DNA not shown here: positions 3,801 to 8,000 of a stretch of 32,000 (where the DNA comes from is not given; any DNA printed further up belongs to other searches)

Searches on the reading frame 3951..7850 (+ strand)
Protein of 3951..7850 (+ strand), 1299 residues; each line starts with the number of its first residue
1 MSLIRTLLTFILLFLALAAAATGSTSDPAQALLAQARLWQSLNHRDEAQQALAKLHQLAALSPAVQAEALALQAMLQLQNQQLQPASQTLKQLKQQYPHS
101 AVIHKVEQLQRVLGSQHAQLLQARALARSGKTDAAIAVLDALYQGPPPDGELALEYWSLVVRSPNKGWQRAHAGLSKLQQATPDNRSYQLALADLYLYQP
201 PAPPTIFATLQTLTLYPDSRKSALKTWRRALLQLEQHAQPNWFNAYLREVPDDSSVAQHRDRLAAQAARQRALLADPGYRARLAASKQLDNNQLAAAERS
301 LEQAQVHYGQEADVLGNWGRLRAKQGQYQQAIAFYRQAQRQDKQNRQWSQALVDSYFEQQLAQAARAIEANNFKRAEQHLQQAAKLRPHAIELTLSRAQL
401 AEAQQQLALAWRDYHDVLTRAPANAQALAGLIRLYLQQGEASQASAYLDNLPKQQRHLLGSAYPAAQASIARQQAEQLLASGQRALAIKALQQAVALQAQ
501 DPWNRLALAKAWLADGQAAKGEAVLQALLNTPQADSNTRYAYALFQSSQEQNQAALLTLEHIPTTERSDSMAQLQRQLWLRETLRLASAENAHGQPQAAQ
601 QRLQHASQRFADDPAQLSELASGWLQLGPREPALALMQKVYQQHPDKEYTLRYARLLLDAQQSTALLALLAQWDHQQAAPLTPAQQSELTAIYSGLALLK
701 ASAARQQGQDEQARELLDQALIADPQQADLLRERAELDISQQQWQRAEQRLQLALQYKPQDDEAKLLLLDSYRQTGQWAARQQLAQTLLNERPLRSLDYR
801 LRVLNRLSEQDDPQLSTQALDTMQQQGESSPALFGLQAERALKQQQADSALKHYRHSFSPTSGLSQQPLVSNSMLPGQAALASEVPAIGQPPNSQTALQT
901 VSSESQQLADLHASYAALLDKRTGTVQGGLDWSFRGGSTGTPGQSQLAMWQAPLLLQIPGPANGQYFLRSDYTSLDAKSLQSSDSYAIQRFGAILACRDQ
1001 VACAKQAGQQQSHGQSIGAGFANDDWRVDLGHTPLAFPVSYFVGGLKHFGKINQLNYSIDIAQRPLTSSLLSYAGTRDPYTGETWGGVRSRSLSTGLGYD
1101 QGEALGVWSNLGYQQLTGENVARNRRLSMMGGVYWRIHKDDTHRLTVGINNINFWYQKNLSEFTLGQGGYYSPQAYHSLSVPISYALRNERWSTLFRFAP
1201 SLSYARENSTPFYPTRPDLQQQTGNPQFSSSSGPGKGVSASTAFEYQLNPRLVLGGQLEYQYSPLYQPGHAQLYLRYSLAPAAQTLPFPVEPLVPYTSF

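Call 73: search_protein_families(library=pfam, proteins=[window:3951-7850:+], max_evalue=0.00001)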
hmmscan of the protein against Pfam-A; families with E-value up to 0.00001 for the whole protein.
window:3951-7850:+ (1299 aa): 3 families
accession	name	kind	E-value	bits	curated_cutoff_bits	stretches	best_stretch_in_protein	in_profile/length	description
PF05420.17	BCSC_C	-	2.7e-103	346.2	23.5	1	945-1279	1-335/336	Cellulose synthase operon protein C C-terminus (BCSC_C)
PF14559.12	TPR_19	-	7.6e-19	68.3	25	0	403-457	3-57/68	Tetratricopeptide repeat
PF13428.12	TPR_14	-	8.4e-08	32.6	23.5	0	697-737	4-44/44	Tetratricopeptide repeat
